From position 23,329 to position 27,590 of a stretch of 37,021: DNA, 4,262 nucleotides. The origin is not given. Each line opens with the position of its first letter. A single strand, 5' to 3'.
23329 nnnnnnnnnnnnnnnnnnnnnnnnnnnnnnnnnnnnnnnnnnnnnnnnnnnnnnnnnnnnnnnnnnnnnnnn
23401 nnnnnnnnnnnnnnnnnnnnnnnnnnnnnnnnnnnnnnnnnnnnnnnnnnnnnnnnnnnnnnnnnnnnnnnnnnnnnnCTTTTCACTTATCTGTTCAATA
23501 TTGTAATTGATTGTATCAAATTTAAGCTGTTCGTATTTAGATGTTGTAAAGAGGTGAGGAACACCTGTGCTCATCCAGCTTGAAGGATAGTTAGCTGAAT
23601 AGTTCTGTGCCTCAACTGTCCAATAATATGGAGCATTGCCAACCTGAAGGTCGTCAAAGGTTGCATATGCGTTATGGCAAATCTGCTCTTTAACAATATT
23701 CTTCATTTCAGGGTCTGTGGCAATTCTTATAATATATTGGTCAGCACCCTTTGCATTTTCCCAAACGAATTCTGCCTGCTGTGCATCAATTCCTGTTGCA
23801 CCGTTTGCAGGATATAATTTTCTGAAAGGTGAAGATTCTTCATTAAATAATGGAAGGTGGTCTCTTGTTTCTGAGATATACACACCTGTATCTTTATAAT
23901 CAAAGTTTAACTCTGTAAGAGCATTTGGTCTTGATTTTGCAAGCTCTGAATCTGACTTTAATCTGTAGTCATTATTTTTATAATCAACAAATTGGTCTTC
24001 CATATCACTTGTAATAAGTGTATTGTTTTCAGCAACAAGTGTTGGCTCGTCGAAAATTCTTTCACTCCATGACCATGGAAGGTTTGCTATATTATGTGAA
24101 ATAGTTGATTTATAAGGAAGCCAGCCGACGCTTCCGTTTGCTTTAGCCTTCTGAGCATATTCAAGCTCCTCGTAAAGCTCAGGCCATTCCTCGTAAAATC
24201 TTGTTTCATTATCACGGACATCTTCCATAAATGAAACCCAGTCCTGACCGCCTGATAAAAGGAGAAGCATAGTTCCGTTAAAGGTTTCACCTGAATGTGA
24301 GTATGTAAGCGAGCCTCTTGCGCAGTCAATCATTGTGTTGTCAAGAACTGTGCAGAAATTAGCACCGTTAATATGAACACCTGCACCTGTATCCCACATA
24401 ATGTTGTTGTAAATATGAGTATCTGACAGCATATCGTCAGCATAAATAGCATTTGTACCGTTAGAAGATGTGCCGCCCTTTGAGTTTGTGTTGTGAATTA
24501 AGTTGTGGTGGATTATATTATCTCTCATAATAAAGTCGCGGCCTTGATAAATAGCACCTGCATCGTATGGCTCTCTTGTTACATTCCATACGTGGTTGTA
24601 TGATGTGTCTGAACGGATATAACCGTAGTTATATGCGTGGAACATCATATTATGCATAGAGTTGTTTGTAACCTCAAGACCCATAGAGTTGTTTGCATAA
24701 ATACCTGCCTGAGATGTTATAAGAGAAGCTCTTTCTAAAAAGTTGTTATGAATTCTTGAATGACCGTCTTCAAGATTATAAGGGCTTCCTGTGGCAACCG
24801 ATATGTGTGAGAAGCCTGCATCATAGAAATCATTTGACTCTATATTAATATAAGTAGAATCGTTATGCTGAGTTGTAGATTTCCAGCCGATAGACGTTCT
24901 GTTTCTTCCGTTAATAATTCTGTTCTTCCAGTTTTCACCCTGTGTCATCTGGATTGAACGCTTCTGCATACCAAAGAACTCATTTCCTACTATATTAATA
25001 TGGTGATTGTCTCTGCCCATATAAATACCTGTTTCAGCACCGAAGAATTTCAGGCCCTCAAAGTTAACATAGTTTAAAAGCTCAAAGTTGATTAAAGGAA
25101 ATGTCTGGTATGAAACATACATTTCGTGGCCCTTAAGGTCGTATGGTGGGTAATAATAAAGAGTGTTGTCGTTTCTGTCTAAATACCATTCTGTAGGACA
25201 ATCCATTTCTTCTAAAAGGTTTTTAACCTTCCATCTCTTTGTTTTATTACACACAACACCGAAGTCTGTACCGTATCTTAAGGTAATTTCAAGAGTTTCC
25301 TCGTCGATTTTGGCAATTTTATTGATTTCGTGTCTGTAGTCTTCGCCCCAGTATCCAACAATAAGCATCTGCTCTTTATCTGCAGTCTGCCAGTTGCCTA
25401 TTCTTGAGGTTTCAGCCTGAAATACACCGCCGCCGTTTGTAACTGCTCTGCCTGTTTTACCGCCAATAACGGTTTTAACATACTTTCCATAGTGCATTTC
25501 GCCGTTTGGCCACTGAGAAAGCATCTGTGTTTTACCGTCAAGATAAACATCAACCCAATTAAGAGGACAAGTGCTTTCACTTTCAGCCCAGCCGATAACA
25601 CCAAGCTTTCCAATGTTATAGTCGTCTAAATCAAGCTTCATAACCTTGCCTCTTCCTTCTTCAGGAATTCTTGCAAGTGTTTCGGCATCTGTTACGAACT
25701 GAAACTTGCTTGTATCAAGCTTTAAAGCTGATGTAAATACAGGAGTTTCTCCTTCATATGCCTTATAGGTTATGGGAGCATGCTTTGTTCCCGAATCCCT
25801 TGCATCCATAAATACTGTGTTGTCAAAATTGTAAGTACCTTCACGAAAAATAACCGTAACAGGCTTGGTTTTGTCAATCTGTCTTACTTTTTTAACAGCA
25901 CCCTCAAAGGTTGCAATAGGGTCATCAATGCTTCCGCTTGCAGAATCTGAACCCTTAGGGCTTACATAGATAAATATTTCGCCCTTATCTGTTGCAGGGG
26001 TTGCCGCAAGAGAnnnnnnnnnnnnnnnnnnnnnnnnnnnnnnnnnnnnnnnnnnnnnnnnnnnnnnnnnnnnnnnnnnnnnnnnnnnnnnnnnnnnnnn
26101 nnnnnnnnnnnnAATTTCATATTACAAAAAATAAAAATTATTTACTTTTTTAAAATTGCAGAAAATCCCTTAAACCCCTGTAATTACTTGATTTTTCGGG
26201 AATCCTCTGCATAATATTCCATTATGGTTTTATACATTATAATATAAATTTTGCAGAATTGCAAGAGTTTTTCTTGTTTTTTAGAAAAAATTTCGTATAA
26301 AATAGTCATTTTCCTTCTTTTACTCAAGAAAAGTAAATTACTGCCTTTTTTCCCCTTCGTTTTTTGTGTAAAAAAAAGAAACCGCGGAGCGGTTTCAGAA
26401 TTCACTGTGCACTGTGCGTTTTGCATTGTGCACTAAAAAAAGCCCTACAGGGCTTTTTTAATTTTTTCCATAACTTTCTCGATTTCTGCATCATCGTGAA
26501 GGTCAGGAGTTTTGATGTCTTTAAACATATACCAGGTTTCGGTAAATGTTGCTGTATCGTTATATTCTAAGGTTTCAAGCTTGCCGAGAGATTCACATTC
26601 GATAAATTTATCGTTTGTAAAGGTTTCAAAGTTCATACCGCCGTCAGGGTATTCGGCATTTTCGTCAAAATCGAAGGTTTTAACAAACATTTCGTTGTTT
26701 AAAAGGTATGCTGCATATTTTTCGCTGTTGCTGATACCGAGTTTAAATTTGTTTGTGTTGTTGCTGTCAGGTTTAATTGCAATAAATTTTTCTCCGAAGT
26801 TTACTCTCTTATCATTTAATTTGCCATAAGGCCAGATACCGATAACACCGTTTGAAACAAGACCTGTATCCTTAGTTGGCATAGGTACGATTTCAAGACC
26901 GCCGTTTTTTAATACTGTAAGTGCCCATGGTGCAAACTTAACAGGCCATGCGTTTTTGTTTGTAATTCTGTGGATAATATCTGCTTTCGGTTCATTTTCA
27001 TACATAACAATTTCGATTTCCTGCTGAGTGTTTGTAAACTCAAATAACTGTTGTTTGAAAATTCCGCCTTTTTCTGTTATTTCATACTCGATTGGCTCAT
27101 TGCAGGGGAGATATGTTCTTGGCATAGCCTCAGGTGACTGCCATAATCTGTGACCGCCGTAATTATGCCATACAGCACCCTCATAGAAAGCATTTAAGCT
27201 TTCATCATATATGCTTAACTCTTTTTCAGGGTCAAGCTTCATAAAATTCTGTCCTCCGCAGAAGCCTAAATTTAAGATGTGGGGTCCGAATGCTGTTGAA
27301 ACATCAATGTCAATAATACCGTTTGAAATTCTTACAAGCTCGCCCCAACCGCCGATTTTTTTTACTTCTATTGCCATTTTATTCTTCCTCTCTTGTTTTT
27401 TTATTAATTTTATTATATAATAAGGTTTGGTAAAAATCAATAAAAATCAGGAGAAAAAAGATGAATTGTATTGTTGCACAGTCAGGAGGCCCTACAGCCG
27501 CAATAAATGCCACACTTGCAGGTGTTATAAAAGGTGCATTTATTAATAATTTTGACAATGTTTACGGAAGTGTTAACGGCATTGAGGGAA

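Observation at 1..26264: Origin-proximal 26-kb array of six secreted mega-proteins: candidate SLH-anchored surface glycan-processing apparatus with no recognisable cohesin/dockerin or sortase logic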

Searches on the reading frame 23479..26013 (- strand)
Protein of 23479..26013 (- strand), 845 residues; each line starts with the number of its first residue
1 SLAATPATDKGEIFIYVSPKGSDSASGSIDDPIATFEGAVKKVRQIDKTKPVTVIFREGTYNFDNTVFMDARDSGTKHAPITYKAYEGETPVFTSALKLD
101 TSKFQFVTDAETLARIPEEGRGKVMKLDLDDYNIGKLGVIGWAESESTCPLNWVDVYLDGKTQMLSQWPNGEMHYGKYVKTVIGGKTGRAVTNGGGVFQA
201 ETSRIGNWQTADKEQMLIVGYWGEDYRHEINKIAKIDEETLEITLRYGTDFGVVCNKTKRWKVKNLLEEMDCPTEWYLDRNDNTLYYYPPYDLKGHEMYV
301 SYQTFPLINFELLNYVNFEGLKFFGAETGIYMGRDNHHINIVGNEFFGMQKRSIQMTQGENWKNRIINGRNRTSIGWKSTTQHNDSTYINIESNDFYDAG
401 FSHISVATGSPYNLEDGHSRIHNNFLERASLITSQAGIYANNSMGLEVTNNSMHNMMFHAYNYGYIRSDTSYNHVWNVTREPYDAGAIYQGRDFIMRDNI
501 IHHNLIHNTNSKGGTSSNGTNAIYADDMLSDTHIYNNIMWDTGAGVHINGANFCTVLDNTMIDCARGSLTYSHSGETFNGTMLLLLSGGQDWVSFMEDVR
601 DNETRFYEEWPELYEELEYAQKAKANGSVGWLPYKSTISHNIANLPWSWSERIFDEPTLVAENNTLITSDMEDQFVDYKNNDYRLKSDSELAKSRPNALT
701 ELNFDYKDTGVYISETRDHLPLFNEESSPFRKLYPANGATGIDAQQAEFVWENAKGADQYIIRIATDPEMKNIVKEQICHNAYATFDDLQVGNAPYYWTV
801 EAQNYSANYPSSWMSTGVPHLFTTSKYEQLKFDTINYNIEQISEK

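Call 33: search_solved_structures(query=A2, max_evalue=0.01, show_alignments=3)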
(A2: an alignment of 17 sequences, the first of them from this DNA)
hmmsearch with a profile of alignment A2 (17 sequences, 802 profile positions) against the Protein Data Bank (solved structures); distinct sequences matched with E-value up to 0.01: 15.
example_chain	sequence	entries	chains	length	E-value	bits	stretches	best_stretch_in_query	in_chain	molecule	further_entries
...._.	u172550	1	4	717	3.4e-87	296.8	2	197-679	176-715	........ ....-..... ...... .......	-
5mqp_A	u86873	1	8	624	5.2e-48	167.2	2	163-527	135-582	Glycoside hydrolase BT_1002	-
3vst_A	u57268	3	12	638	3.5e-13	52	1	27-117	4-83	Xylosidase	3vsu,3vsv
8yk3_A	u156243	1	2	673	1.6e-06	29.9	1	309-428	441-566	Alpha-galactosidase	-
8yk2_B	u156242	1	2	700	1.9e-06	29.7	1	309-428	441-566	Alpha-galactosidase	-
8yk1_A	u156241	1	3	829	3.4e-06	28.9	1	309-428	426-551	Alpha-galactosidase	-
7o7a_A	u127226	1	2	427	3.5e-06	28.9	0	519-637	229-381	Aliginate lyase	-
7o84_A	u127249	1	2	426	4.6e-06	28.5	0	519-637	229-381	Alginate lyase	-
6qps_A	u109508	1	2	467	1.3e-05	27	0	338-500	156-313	Polysaccharide Lyase Family 6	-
7dmk_A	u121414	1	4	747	5.8e-05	24.8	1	346-465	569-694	BcAlyPL6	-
6kqs_A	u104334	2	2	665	7.5e-05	24.4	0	18-109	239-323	lacto-N-biosidase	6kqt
6qi5_S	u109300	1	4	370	0.00038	22.1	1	319-401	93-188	Protein LH3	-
6c72_A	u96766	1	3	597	0.0029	19.2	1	320-428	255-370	Particle-associated glycoside hydrolase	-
6f7k_A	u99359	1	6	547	0.0077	17.8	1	332-477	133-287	Tailspike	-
6f7d_A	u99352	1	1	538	0.0085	17.6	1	332-477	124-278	Tailspike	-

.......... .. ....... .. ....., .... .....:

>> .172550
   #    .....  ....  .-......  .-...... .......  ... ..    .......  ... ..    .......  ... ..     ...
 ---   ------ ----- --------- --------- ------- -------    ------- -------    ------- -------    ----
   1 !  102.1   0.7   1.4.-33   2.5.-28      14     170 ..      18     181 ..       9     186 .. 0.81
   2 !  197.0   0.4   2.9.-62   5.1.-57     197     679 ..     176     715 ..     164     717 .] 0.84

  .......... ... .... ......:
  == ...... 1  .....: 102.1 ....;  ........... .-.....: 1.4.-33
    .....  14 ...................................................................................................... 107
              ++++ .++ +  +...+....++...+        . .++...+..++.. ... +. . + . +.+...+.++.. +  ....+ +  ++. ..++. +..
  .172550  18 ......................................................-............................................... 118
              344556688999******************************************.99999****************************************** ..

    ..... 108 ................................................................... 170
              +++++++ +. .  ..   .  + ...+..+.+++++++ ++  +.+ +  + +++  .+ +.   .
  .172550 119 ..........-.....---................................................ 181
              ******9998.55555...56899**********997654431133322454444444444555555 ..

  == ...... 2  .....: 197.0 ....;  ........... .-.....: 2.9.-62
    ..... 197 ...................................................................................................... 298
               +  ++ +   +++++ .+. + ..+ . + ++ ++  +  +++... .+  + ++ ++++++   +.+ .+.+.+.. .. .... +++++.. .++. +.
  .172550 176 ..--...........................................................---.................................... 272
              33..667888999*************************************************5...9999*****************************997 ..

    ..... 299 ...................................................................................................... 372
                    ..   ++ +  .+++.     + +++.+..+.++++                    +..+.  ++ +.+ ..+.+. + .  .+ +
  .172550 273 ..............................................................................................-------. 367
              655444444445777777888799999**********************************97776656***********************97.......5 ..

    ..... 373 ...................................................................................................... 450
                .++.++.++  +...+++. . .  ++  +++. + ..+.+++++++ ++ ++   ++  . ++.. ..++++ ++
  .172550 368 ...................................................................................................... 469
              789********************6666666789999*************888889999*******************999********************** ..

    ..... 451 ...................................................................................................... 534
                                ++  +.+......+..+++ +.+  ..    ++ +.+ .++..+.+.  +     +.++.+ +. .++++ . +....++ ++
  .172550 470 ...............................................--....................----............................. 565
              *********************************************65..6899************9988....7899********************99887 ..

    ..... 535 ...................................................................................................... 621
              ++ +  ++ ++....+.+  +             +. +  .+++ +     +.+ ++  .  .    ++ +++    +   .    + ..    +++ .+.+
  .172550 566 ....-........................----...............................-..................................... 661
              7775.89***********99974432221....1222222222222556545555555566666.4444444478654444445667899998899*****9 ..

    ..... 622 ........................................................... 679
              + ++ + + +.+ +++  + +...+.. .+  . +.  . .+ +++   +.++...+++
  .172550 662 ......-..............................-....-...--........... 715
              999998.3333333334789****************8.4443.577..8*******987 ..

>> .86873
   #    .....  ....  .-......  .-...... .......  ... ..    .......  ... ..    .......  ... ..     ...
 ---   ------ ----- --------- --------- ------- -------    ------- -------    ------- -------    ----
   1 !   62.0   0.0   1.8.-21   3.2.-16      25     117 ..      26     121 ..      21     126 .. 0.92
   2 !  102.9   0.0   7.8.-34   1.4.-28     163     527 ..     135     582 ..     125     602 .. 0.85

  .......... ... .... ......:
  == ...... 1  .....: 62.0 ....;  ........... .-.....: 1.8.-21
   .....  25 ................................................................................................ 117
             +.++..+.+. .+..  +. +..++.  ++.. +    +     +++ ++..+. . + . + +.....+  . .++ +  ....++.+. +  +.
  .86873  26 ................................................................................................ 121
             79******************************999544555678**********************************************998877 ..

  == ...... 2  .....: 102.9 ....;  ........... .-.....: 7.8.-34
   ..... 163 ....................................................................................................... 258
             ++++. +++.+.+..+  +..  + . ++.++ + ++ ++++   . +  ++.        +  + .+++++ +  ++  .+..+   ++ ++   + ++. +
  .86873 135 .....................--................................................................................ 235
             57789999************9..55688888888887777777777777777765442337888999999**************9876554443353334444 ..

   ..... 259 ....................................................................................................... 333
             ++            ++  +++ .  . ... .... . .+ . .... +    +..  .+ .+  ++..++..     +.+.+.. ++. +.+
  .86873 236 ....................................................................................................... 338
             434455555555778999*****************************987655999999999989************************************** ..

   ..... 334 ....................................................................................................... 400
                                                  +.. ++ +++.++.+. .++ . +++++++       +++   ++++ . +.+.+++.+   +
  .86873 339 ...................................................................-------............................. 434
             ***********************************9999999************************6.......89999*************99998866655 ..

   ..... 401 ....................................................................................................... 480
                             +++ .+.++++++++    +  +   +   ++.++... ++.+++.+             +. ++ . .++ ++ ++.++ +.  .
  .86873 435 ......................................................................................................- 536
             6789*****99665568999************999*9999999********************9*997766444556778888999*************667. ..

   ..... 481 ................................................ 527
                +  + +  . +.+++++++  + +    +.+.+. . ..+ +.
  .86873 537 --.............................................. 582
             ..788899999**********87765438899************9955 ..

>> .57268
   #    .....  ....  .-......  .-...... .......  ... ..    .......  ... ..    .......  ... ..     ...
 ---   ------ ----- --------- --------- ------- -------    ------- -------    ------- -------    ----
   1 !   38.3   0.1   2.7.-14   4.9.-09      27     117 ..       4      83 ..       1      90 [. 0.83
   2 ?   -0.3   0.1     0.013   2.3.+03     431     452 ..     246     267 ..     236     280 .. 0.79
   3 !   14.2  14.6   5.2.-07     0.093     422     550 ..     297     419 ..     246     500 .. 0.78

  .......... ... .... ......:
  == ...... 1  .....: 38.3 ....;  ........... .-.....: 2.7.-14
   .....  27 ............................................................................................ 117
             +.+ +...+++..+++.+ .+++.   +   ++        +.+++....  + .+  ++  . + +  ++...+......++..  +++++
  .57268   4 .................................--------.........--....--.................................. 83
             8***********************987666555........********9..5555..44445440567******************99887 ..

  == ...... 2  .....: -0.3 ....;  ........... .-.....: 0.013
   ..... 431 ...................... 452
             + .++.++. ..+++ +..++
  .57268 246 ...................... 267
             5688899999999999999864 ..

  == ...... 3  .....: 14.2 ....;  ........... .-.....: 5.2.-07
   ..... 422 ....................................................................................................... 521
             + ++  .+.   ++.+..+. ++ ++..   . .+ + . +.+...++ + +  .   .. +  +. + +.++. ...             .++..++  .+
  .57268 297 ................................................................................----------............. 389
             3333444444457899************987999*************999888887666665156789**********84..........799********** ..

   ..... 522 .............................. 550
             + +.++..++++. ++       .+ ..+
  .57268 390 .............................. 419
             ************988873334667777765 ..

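Call 93: find_related_loci(query=A2, collection=metagenome_contigs, flank=10000)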
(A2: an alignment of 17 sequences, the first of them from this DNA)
Query A2 (845 aa) in metagenome_contigs; peptide patterns used: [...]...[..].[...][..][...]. (x = any residue, [..] = any of these).
600 stretches matched a pattern (row limit reached: there are more); 537 encode a relative of the query (tblastn E <= 1e-3); the best 80 are kept; 80 distinct loci.
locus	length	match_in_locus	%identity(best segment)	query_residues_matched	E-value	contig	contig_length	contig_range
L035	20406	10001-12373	32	15-832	5e-94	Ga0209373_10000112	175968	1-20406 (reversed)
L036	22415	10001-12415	29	1-844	6e-90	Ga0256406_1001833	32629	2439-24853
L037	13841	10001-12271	28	15-828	2e-72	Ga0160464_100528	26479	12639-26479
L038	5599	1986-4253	27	15-810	9e-66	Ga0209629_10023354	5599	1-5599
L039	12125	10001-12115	26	15-776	2e-61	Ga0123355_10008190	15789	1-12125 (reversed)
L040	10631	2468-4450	26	15-722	3e-59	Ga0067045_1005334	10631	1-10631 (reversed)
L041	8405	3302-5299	26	15-721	2e-58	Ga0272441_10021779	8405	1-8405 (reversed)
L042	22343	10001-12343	25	15-802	2e-56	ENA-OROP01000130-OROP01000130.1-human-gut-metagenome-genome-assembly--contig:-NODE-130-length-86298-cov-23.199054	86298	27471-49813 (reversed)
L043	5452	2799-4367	27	16-564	1e-55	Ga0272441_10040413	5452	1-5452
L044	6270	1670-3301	29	6-577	3e-55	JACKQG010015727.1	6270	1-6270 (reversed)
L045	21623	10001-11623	28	12-567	1e-55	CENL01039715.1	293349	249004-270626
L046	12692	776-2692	26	15-697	4e-55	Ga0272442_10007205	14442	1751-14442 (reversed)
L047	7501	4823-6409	28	10-563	7e-55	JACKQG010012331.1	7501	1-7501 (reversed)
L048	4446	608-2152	28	1-545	3e-53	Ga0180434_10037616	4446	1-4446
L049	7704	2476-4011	28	39-567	4e-53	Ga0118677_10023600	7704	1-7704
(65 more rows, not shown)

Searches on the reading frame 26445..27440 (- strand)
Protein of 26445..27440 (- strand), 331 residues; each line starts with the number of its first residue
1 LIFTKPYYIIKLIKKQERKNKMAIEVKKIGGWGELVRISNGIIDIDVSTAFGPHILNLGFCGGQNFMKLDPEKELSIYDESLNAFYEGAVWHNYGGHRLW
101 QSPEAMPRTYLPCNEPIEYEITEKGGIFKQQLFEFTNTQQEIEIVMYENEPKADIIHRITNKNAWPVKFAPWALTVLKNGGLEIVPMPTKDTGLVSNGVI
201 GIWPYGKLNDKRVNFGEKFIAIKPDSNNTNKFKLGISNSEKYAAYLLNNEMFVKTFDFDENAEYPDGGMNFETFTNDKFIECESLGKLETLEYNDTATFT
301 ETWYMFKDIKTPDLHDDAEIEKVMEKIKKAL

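Call 6: search_protein_families(library=pfam, proteins=[window:26445-27440:-], max_evalue=0.001)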
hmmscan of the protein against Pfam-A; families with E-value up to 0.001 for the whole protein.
window:26445-27440:- (331 aa): 0 families

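Call 85: search_protein_families(library=ncbifam, proteins=[window:26445-27440:-], max_evalue=0.01)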
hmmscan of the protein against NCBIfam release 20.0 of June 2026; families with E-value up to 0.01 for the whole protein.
window:26445-27440:- (331 aa): 1 family
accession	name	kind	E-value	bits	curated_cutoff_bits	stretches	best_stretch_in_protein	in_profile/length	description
NF052227.1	TTE1925Mutarot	equivalog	1.7e-91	306.4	550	1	26-328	3-297/298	TTE1925 family mutarotase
